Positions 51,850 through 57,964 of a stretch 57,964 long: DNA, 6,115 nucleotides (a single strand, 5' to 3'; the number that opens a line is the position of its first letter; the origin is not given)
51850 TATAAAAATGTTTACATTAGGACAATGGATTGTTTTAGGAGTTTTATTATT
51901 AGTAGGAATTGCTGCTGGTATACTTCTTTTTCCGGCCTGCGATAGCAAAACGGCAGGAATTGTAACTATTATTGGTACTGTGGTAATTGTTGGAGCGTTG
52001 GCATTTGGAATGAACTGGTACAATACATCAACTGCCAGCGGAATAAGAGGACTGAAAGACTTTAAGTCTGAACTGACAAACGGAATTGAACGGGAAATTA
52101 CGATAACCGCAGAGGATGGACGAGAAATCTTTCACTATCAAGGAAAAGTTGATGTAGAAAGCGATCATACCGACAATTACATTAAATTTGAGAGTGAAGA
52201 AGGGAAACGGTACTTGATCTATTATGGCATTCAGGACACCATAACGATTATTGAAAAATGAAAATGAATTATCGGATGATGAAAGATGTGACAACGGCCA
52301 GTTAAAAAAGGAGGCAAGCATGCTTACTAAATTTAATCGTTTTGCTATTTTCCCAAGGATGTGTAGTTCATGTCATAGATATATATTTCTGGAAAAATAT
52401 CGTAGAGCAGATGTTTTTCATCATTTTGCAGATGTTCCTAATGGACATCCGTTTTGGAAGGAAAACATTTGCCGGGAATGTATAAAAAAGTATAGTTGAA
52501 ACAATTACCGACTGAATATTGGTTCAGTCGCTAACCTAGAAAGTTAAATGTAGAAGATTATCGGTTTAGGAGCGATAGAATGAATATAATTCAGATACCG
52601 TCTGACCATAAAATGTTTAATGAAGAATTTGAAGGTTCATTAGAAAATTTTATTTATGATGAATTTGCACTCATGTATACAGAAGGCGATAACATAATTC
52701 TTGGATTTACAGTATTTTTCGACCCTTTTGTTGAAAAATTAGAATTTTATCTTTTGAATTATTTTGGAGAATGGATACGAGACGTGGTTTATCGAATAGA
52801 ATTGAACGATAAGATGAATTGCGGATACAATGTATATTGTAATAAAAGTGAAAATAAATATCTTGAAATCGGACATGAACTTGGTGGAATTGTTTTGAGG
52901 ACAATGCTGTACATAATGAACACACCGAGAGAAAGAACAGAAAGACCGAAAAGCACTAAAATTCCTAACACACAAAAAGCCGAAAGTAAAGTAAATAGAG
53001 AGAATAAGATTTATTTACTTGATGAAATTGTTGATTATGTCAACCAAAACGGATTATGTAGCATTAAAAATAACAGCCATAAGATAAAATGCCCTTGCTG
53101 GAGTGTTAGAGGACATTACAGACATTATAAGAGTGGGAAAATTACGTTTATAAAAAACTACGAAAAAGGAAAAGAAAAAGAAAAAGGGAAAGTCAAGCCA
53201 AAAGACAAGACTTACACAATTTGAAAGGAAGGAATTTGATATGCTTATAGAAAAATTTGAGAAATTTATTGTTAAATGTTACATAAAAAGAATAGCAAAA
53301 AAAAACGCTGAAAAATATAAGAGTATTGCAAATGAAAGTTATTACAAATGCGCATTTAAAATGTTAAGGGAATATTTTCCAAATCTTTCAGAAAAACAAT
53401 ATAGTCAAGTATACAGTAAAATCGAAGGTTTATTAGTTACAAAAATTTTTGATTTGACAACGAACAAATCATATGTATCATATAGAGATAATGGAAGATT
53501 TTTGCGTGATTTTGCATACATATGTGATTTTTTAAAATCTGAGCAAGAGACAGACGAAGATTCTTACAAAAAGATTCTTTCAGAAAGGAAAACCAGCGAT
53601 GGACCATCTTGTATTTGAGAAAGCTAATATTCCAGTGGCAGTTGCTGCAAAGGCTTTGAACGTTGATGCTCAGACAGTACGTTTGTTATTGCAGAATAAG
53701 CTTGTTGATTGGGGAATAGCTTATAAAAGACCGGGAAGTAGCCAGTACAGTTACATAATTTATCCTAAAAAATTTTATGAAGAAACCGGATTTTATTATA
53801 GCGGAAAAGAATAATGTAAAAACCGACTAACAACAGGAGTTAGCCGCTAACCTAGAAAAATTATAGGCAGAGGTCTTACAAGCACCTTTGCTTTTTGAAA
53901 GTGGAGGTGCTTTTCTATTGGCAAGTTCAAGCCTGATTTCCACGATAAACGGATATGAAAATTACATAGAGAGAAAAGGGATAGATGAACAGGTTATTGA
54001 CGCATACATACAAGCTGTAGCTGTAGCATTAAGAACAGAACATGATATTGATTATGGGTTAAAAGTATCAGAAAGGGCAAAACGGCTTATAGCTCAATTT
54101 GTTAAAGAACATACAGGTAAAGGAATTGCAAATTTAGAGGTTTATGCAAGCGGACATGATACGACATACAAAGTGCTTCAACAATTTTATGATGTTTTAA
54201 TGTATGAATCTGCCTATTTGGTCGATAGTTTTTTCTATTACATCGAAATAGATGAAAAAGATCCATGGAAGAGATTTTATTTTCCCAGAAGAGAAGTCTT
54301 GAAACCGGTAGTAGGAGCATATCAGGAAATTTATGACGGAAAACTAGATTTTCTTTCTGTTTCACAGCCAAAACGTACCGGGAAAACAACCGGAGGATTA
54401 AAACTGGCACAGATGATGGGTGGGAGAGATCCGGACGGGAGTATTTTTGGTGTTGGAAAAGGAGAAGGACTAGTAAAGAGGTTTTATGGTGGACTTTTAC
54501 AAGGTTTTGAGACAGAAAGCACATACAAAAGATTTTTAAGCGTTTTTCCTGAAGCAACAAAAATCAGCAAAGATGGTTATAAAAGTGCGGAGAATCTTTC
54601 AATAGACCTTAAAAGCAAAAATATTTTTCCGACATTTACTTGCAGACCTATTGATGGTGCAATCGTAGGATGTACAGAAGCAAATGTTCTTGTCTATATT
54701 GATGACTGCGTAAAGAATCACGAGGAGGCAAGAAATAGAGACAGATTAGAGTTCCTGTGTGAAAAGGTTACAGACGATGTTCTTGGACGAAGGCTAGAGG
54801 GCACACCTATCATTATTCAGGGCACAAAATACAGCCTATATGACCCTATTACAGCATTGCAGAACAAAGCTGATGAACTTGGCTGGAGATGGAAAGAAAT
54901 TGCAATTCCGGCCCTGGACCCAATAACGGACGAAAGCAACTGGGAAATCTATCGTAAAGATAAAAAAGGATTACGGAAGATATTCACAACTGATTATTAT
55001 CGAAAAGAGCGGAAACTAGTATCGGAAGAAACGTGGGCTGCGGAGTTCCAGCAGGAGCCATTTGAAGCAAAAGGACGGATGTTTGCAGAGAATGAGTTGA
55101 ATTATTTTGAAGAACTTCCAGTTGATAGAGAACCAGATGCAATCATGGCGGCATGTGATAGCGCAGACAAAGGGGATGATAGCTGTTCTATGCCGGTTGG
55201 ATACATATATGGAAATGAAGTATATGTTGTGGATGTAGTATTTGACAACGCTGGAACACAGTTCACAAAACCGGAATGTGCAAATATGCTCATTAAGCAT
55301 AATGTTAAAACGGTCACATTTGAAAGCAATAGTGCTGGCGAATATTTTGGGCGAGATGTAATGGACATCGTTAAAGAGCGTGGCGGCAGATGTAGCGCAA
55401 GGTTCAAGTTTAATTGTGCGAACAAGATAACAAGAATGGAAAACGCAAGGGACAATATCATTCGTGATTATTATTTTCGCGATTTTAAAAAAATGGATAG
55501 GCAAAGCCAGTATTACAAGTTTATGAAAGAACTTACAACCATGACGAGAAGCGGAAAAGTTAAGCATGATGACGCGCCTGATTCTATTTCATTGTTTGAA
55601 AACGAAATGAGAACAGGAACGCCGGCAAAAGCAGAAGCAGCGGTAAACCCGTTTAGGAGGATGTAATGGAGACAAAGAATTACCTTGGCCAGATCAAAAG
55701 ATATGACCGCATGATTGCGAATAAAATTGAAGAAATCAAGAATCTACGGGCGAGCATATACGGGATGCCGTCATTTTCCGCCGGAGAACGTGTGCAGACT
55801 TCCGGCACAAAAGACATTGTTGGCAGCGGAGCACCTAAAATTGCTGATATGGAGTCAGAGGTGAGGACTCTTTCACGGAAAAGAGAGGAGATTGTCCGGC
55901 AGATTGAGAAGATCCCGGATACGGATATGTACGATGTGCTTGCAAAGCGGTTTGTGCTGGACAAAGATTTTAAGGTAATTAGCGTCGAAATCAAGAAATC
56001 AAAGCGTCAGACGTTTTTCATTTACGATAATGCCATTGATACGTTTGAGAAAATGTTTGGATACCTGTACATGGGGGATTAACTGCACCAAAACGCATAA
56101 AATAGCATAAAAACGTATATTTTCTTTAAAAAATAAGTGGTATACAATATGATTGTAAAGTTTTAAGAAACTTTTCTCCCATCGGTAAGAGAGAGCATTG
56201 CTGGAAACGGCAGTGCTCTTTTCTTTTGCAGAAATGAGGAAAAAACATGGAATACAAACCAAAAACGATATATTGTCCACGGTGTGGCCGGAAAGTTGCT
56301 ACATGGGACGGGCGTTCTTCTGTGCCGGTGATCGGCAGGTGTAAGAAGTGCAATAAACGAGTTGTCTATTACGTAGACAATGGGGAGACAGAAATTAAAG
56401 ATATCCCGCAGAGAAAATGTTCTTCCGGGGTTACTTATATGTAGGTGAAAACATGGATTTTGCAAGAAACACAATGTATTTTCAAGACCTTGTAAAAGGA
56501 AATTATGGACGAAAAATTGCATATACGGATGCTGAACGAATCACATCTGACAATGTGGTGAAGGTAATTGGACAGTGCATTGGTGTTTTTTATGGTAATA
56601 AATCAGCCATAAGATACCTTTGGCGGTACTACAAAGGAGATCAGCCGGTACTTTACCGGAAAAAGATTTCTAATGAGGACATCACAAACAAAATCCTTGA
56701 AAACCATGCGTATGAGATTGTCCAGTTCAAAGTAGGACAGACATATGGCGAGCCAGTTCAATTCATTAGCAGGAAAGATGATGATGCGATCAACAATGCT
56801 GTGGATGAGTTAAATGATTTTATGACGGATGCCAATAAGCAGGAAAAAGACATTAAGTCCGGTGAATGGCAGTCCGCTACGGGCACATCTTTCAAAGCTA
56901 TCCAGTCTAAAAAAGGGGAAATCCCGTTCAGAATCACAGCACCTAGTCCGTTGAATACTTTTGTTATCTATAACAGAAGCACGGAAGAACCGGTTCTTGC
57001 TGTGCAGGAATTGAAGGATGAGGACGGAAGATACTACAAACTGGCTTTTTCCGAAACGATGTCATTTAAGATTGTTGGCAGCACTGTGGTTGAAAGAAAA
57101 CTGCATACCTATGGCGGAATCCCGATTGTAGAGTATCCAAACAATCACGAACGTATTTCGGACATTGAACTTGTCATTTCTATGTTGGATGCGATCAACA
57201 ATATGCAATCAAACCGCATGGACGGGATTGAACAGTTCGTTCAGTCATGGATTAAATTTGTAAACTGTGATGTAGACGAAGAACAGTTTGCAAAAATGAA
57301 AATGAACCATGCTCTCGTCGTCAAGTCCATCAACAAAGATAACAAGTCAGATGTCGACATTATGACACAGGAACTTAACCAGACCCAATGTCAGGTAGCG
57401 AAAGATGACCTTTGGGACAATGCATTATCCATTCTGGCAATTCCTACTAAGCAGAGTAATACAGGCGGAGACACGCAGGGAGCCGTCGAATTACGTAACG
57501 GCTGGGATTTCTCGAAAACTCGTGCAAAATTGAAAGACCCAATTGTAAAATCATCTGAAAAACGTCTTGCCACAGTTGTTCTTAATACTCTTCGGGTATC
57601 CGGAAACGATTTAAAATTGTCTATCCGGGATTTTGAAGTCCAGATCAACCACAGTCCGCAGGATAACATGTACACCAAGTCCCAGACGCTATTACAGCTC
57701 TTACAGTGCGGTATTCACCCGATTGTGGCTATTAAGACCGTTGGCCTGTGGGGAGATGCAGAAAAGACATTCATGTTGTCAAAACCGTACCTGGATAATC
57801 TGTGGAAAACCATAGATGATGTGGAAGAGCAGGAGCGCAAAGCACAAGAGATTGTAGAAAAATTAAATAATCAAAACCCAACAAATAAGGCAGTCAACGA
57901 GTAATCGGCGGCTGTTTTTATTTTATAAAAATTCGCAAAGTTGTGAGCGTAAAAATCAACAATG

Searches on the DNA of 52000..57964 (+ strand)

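Call 10: search_dna_similar(query=window:52000-57964:+, collection=phages, mode=near)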
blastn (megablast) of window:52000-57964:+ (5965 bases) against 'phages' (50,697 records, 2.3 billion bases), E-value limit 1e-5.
No match.

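Call 53: search_rna_families(source=window, start=52480, end=53940, threshold=evalue, max_evalue=10)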
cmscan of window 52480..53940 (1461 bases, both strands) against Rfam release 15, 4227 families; matches with E-value up to 10: 7.
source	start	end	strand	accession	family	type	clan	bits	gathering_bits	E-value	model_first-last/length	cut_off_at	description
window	52578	52650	+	RF01784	bablM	Gene; sRNA;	-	27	38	0.53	1-70/70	no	bablM sRNA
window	52710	52752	-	RF02584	KRAS_3UTR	Cis-reg;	-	23.1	49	7.7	1-49/49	no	KRAS 3' UTR cis-regulatory element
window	52615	52693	+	RF01586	snoR09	Gene; snRNA; snoRNA; CD-box;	-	21.3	50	4.6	1-84/84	no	small nucleolar RNA snoR09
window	52870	52997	-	RF02185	ST7-OT3_3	Gene; lncRNA;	-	20.4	50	3.5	1-116/116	no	ST7 overlapping transcript 3 conserved region 3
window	53435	53496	-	RF02059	STnc50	Gene; sRNA;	-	19.8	55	2.7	1-84/84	no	Salmonella enterica sRNA STnc40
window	53133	53167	+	RF00522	PreQ1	Cis-reg; riboswitch;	-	14.5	39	8.5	1-45/45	no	PreQ1 (pre queuosine) riboswitch aptamer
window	52625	52691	-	RF02181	ST7-AS2_1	Gene; lncRNA;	-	14.1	80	7.4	1-72/72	no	ST7 antisense RNA 2 conserved region 1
